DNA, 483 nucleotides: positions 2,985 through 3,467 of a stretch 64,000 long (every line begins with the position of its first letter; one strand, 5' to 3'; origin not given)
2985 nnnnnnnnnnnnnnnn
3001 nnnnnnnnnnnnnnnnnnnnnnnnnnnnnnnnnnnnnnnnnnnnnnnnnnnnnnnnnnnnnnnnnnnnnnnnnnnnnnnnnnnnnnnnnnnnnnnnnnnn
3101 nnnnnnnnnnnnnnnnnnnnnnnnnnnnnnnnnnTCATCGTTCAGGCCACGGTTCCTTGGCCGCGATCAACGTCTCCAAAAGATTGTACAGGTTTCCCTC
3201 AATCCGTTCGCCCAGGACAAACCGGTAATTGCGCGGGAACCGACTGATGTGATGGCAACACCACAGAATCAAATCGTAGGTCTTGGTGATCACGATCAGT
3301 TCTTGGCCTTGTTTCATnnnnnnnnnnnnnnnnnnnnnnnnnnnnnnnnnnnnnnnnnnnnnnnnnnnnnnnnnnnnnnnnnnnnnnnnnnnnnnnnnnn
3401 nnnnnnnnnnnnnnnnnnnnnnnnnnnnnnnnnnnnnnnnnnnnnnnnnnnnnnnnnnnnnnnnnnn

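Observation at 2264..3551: Decayed, RT-less diversity-generating retroelement: Asn-rich template repeat, avd stub and matching variable 3' end of a kinase gene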

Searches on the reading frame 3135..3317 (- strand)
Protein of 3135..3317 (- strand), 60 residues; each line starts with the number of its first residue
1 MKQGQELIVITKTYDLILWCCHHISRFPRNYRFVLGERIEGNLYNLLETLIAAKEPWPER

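Call 4: search_protein_families(library=pfam, proteins=[window:3135-3317:-], max_evalue=0.01)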
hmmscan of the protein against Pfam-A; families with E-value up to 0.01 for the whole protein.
window:3135-3317:- (60 aa): 1 family
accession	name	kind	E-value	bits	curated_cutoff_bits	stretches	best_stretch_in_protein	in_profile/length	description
PF22296.2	bAvd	-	1.8e-06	28.9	40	1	7-54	1-48/107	bAvd-like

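Call 15: find_homologous_proteins(query=window:3135-3317:-, max_evalue=0.001)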
Query window:3135-3317:- (60 aa): 228 proteins with E <= 0.001 among 229 candidates; the best 120 are listed.
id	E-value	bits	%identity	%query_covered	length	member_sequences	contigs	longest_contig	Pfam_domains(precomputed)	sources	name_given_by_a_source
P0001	4.4e-35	135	100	100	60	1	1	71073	PF22296.3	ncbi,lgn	-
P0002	3.0e-22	95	87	90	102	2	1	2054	PF22296.3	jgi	-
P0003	3.0e-22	95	87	90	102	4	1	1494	PF22296.3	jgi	-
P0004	3.6e-22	95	85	90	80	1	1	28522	PF22296.3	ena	-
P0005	5.6e-22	94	85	90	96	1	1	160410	PF22296.3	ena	-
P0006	7.7e-22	94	83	90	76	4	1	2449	PF22296.3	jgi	-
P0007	1.1e-21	93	85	90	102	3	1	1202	PF22296.3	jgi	jgi:hypothetical protein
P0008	1.6e-21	93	85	90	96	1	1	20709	PF22296.3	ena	-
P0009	1.8e-21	92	82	90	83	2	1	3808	PF22296.3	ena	-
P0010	1.9e-21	92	82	92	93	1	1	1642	PF22296.3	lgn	-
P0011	1.9e-21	92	85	88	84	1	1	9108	PF22296.3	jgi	jgi:hypothetical protein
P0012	2.7e-21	92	80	90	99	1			PF22296.3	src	-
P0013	3.4e-21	92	81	90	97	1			PF22296.3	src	-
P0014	3.9e-21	91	85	87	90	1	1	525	PF22296.3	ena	-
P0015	4.8e-21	91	81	90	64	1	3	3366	PF22296.3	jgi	jgi:hypothetical protein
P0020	1.3e-20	90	83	90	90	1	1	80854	PF22296.3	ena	-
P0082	8.5e-19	84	78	90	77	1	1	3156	-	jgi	jgi:hypothetical protein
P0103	3.3e-18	82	78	90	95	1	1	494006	PF22296.3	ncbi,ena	-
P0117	6.8e-18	81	75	88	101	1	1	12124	PF22296.3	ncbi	ncbi:MAG: diversity-generating retroelement protein Avd [Gemmataceae bacterium]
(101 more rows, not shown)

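Call 16: find_encoding_contigs(protein=P0001, flank=10000, max_places=4)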
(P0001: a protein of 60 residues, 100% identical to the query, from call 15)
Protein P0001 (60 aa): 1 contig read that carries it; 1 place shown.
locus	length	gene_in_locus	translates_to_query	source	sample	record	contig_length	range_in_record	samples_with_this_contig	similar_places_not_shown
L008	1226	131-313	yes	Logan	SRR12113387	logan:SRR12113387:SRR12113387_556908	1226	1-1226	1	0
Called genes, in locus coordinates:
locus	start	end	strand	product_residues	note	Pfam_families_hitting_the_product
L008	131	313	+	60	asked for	PF22296:bAvd (weak)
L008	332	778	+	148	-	PF14280:DUF4365 (faint)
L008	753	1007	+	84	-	-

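Call 17: find_encoding_contigs(protein=P0005, flank=10000, max_places=3)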
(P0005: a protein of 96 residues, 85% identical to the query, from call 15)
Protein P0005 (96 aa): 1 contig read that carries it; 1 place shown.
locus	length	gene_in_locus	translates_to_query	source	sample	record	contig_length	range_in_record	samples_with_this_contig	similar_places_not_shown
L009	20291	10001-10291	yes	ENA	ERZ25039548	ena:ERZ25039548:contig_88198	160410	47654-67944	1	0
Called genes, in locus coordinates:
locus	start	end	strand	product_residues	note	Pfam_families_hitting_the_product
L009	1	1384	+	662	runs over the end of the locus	PF13229:Beta_helix (faint)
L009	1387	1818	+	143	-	PF05048:NosD, PF13229:Beta_helix (weak)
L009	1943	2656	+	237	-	PF04376:ATE_N, PF04377:ATE_C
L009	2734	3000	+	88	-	-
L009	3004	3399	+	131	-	PF01381:HTH_3, PF12844:HTH_19 (weak), PF13413:HTH_25, PF13443:HTH_26, PF13560:HTH_31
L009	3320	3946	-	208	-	PF13606:Ank_3 (faint), PF13857:Ank_5 (weak), PF00023:Ank (weak), PF12796:Ank_2, PF13637:Ank_4 (weak), PF00023:Ank, PF12796:Ank_2, PF13637:Ank_4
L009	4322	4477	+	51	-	-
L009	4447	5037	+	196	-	PF06966:DUF1295 (weak), PF04140:ICMT, PF04191:PEMT, PF01222:ERG4_ERG24 (weak)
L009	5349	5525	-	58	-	-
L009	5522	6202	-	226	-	-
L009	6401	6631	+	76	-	PF20703:nSTAND1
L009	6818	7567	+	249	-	-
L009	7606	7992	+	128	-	-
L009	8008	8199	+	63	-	-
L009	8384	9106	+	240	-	-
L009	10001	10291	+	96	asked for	PF22296:bAvd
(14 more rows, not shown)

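Call 18: find_encoding_contigs(protein=P0008, flank=10000, max_places=3)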
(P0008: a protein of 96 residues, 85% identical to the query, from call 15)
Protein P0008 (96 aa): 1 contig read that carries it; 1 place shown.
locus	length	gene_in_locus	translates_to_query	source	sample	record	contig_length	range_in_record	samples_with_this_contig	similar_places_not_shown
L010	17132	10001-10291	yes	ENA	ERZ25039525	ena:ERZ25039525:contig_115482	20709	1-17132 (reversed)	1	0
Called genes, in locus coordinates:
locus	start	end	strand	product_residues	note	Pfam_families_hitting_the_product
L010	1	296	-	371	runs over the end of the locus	PF02518:HATPase_c, PF00072:Response_reg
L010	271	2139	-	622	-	PF13493:DUF4118, PF00989:PAS, PF08448:PAS_4, PF13426:PAS_9, PF08447:PAS_3, PF08448:PAS_4, PF13426:PAS_9, PF00989:PAS, +5 more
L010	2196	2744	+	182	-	-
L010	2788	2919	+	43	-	-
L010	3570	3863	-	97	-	-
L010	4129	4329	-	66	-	-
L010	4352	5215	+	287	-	PF07228:SpoIIE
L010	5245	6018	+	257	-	PF00069:Pkinase, PF01636:APH (faint), PF07714:PK_Tyr_Ser-Thr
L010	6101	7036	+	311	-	PF20703:nSTAND1, PF01637:ATPase_2 (weak), PF13191:AAA_16 (faint), PF13401:AAA_22 (weak)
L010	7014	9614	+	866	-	PF03781:FGE-sulfatase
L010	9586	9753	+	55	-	-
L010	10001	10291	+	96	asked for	PF22296:bAvd (weak)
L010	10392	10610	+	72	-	-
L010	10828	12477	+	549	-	PF13742:tRNA_anti_2, PF02601:Exonuc_VII_L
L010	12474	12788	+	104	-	-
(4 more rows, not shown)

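Call 21: find_encoding_contigs(protein=P0117, flank=10000, max_places=3)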
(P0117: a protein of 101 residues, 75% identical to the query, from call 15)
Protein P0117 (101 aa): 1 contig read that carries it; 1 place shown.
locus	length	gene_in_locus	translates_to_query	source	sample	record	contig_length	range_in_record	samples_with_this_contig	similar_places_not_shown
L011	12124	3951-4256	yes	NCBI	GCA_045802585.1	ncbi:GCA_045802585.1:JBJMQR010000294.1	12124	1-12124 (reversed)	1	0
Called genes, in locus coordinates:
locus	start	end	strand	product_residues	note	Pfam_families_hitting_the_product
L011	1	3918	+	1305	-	PF20703:nSTAND1, PF01637:ATPase_2 (faint), PF13401:AAA_22 (faint), PF03781:FGE-sulfatase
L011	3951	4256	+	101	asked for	PF22296:bAvd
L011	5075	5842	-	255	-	PF01695:IstB_IS21, PF00308:Bac_DnaA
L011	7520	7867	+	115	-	PF05717:TnpB_IS66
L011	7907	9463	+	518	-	PF13005:zf-IS66, PF03050:DDE_Tnp_IS66, PF13817:DDE_Tnp_IS66_C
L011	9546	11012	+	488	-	-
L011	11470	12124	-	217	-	PF13177:DNA_pol3_delta2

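Call 22: find_encoding_contigs(protein=P0103, flank=10000, max_places=3)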
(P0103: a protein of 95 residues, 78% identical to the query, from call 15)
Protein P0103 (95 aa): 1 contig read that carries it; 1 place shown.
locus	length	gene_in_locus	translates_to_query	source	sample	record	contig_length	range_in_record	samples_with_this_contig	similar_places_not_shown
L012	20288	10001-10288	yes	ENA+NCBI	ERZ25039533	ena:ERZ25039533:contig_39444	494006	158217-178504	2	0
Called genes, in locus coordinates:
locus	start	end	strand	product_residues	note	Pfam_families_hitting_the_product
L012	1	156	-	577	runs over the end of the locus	PF12838:Fer4_7 (faint), PF00037:Fer4 (faint), PF12797:Fer4_2 (faint), PF12837:Fer4_6 (faint), PF13237:Fer4_10 (faint), PF13247:Fer4_11, PF13187:Fer4_9 (weak), PF04976:DmsC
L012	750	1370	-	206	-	PF00072:Response_reg, PF00196:GerE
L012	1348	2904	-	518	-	PF13675:PilJ, PF00512:HisKA, PF02518:HATPase_c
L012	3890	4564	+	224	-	-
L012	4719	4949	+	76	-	PF13267:DUF4058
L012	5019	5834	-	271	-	PF01582:TIR (weak), PF13676:TIR_2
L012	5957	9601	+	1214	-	PF20703:nSTAND1, PF01637:ATPase_2 (weak), PF13401:AAA_22 (weak), PF03781:FGE-sulfatase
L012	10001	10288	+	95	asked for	PF22296:bAvd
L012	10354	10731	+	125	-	-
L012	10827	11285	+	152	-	-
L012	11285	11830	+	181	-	-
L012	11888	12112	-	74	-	-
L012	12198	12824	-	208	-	-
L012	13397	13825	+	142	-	PF00571:CBS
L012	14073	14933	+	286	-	PF00085:Thioredoxin, PF13098:Thioredoxin_2 (weak), PF13428:TPR_14 (faint), PF14559:TPR_19, PF13432:TPR_16 (weak), PF13432:TPR_16 (weak), PF14559:TPR_19, PF14561:TPR_20, +2 more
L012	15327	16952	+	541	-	PF02321:OEP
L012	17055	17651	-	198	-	PF11563:Protoglobin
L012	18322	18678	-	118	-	PF22751:DUF488-N3a, PF22752:DUF488-N3i, PF04343:DUF488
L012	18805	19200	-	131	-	-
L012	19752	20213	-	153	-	-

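Call 23: find_encoding_contigs(protein=P0020, flank=10000, max_places=3)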
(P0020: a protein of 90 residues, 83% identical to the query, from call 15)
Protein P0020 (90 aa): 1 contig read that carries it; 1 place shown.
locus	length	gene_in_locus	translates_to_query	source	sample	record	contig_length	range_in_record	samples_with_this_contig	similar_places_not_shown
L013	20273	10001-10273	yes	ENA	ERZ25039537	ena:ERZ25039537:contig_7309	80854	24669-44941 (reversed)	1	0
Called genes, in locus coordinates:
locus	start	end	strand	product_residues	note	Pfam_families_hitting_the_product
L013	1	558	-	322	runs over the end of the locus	PF18916:Lycopene_cyc (faint)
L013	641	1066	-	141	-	-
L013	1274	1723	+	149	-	PF02566:OsmC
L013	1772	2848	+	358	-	PF10340:Say1_Mug180, PF20434:BD-FAE (weak), PF07859:Abhydrolase_3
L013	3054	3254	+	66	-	-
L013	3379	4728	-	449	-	PF00067:p450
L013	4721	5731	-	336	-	PF00656:Peptidase_C14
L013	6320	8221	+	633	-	PF20703:nSTAND1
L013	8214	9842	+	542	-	PF03781:FGE-sulfatase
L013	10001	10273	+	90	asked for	PF22296:bAvd (weak)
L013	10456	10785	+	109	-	-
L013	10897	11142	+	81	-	PF11213:DUF3006, PF16892:CHS5_N (weak)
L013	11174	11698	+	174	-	-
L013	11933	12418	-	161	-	PF03266:NTPase_1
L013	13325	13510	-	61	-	-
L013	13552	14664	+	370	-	PF11154:DUF2934 (weak)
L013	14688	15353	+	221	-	-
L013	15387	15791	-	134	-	-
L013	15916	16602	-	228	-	PF10431:ClpB_D2-small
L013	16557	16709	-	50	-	-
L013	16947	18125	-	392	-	PF00078:RVT_1, PF08388:GIIM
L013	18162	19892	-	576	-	PF01609:DDE_Tnp_1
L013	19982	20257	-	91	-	-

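Call 29: search_protein_families(library=pfam, proteins=[L012:10354-10731:+, L012:10827-11285:+, L012:11285-11830:+, L013:10456-10785:+, L013:11174-11698:+, L013:16947-18125:-], max_evalue=0.01)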
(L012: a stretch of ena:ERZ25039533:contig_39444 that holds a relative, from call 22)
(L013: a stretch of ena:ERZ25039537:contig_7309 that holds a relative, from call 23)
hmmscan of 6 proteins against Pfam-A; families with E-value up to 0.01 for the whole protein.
L012:10354-10731:+ (125 aa): 0 families

L012:10827-11285:+ (152 aa): 5 families
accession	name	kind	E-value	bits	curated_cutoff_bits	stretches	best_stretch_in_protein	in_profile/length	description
PF01155.25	HypA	-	0.00024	21.5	28.9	1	3-41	70-108/112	Hydrogenase/urease nickel incorporation, metallochaperone, hypA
PF23455.1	DUF7129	-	0.0015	18.7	30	1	6-33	14-41/45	Domain of unknown function (DUF7129)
PF08273.17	Zn_Ribbon_Prim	-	0.0017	19.1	23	0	20-32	4-16/37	Zinc-binding domain of primase-helicase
PF13248.11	Zn_ribbon_3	-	0.0042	17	27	0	21-28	4-11/26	zinc-ribbon domain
PF24460.1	DUF7575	-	0.0083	15.9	28.5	0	18-26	2-10/28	Domain of unknown function (DUF7575)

L012:11285-11830:+ (181 aa): 0 families

L013:10456-10785:+ (109 aa): 0 families

L013:11174-11698:+ (174 aa): 1 family
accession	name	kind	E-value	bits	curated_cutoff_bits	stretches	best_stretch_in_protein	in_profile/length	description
PF00300.27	His_Phos_1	-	0.00034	20.8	21.7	1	3-67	1-68/194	Histidine phosphatase superfamily (branch 1)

L013:16947-18125:- (392 aa): 2 families
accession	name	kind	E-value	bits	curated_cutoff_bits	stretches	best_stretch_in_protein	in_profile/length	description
PF00078.32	RVT_1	-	4.9e-42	144.4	29.6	1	67-276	1-205/205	Reverse transcriptase (RNA-dependent DNA polymerase)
PF08388.16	GIIM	-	3.4e-16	59.4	23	1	289-358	2-73/80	Group II intron, maturase-specific domain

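Call 52: search_protein_families(library=ncbifam, proteins=[window:3135-3317:-], max_evalue=0.01)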
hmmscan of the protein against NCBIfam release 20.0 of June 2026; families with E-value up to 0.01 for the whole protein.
window:3135-3317:- (60 aa): 1 family
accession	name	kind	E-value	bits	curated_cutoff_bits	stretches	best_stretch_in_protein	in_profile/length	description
NF033474.1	DivGenRetAVD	equivalog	2e-11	44.1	80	1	7-54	1-48/104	diversity-generating retroelement protein Avd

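Call 55: find_encoding_contigs(protein=P0243, flank=1000, max_places=3)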
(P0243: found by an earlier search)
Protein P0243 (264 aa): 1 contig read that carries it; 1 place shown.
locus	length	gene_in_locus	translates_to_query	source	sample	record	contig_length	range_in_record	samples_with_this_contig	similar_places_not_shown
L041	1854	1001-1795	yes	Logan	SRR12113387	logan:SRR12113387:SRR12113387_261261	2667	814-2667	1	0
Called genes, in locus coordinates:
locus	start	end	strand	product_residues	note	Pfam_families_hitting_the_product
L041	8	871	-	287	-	PF18030:Rimk_N (weak), PF14397:ATPgrasp_ST (faint), PF02655:ATP-grasp_3, PF08443:RimK, PF02955:GSH-S_ATP, PF14398:ATPgrasp_YheCD (faint)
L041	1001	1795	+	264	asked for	PF03328:HpcH_HpaI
